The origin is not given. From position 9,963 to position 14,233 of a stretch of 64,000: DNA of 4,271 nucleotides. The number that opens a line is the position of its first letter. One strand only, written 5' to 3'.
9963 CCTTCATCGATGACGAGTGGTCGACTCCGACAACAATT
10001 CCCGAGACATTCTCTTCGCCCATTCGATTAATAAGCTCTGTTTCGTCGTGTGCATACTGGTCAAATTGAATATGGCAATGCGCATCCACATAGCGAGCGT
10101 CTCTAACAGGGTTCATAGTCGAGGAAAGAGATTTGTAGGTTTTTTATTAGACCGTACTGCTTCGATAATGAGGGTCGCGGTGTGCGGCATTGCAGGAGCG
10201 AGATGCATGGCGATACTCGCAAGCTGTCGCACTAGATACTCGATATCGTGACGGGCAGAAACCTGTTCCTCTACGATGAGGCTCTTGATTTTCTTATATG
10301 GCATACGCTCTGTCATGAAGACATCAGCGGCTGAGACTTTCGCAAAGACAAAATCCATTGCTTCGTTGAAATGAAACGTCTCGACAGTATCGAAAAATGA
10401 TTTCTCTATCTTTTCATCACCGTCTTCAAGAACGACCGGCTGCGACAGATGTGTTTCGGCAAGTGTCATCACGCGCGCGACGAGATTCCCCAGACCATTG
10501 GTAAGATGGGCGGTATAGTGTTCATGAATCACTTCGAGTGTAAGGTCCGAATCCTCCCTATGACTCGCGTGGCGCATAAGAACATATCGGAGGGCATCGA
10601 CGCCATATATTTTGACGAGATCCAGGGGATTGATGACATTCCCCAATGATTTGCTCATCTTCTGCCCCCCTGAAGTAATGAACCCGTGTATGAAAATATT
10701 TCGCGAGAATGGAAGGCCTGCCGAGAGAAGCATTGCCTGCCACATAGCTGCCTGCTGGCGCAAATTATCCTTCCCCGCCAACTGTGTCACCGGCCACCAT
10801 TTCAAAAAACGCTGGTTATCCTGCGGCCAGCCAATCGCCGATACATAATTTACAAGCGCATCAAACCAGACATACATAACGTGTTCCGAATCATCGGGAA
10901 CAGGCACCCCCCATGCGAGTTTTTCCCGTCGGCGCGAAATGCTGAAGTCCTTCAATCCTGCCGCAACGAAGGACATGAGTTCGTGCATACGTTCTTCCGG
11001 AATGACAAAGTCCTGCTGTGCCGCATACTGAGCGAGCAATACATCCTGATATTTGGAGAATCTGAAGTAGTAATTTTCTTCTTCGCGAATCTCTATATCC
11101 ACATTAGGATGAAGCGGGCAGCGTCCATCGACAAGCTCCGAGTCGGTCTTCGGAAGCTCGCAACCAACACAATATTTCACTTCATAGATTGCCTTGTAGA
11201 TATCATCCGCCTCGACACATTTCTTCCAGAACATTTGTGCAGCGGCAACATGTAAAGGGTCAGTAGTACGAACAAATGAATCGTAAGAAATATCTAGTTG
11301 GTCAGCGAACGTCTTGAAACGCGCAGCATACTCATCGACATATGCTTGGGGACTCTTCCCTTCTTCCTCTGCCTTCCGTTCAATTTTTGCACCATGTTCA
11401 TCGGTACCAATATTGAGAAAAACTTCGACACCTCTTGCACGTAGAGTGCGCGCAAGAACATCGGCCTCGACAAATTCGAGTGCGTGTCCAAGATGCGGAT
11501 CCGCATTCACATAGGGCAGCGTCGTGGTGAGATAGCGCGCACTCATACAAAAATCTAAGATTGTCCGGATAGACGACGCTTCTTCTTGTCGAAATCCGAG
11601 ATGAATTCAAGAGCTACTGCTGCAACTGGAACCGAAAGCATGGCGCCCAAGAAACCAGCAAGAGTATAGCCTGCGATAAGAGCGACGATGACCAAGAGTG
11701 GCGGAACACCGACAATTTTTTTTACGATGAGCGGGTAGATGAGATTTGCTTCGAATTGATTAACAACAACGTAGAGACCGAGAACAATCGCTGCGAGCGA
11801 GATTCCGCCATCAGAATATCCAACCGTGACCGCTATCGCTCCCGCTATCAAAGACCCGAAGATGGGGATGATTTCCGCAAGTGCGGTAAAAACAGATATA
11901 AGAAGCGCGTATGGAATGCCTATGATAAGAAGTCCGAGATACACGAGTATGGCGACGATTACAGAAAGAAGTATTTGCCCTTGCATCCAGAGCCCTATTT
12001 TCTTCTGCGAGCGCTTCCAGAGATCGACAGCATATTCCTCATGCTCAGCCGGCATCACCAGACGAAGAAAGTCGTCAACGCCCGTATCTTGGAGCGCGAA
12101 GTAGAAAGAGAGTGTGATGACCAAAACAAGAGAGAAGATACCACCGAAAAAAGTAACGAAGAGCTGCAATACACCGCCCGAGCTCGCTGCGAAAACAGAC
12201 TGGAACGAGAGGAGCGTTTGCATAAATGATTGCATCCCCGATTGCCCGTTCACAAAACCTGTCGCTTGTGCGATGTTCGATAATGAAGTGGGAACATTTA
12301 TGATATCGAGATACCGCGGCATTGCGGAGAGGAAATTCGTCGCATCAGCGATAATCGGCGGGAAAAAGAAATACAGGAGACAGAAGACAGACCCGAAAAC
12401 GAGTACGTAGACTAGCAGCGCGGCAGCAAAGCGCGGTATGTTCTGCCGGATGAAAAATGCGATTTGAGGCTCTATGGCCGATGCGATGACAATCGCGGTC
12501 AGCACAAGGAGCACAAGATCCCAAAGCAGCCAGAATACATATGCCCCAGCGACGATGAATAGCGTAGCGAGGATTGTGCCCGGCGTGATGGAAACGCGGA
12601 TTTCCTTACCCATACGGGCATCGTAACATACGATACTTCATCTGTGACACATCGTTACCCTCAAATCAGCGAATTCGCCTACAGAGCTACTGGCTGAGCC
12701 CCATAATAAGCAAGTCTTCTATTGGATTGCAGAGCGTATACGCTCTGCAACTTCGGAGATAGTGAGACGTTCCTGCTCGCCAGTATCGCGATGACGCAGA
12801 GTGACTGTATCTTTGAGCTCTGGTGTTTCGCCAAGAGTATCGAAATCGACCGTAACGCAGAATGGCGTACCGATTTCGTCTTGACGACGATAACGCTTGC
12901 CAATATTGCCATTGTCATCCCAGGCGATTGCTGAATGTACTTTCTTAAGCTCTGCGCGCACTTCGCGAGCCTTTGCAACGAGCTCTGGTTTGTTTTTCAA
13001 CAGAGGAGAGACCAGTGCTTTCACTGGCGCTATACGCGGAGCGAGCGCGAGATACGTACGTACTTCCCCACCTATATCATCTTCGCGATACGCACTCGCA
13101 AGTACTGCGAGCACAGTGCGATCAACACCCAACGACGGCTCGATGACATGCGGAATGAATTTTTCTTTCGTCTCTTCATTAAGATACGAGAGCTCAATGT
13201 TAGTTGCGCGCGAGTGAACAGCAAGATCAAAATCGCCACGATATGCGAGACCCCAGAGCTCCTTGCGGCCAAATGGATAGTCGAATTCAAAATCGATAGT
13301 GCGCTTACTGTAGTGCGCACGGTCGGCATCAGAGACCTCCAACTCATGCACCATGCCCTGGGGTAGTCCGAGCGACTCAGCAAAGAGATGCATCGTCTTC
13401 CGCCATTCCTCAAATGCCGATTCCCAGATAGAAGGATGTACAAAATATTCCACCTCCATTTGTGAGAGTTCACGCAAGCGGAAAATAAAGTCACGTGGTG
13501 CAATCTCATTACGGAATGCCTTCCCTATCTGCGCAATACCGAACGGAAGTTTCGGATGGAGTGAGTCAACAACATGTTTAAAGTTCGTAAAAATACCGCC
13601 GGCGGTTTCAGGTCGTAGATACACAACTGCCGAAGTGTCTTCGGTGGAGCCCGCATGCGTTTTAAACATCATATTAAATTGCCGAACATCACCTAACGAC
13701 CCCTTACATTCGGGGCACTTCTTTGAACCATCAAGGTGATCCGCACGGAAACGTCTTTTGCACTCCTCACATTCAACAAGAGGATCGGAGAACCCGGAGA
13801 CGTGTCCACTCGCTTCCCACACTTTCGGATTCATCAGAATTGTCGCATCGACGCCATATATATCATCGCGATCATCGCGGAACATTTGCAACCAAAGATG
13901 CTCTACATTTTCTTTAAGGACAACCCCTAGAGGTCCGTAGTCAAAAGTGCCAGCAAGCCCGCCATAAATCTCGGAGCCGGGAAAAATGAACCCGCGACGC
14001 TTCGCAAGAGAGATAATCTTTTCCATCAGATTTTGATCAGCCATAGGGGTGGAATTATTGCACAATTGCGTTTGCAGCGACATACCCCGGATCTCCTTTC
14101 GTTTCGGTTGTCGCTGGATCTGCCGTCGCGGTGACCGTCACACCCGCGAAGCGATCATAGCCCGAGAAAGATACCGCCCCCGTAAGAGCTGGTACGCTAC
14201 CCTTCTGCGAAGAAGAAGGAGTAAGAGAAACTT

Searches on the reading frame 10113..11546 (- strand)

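Call 13: search_protein_families(library=pfam, proteins=[window:10113-11546:-], max_evalue=0.001)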
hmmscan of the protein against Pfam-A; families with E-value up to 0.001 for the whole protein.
window:10113-11546:- (477 aa): 4 families
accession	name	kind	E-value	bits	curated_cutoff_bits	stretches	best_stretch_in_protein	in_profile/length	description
PF09334.17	tRNA-synt_1g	-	2.3e-93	313.5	20.1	2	152-360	177-391/391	tRNA synthetases class I (M)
PF00133.28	tRNA-synt_1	-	3.7e-34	118.6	22.7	2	221-332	296-410/414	tRNA synthetases class I (I, L, M and V)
PF01406.26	tRNA-synt_1e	-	4.3e-15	56.3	27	2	283-337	239-293/301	tRNA synthetases class I (C) catalytic domain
PF01921.24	tRNA-synt_1f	-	3.2e-06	26.8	27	1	289-344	275-329/360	tRNA synthetases class I (K)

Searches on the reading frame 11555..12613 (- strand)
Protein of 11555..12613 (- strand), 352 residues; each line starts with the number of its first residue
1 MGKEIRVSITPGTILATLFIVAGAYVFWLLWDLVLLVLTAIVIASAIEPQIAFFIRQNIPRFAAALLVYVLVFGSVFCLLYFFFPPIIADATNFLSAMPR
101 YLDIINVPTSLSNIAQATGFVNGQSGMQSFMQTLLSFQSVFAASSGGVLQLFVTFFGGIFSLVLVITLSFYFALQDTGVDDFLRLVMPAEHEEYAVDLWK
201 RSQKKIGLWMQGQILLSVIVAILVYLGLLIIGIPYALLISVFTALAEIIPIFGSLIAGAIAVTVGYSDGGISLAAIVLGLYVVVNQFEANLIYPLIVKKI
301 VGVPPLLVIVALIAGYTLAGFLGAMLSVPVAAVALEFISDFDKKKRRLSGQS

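Call 56: search_protein_families(library=pfam, proteins=[window:11555-12613:-], max_evalue=0.001)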
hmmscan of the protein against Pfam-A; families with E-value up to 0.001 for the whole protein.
window:11555-12613:- (352 aa): 1 family
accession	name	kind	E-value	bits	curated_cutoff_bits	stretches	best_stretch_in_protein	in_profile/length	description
PF01594.21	AI-2E_transport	-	1.9e-51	175.7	34.3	1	16-339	3-324/327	AI-2E family transporter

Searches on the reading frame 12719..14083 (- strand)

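Call 13: search_protein_families(library=pfam, proteins=[window:12719-14083:-], max_evalue=0.001)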
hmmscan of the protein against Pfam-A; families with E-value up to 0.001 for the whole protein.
window:12719-14083:- (454 aa): 2 families
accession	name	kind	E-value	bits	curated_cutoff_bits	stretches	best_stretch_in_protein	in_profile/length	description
PF03129.25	HGTP_anticodon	-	2.1e-19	69.9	21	1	356-450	2-92/94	Anticodon binding domain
PF00587.30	tRNA-synt_2b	-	1.3e-14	55.1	29.3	1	152-329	9-177/179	tRNA synthetase class II core domain (G, H, P, S and T)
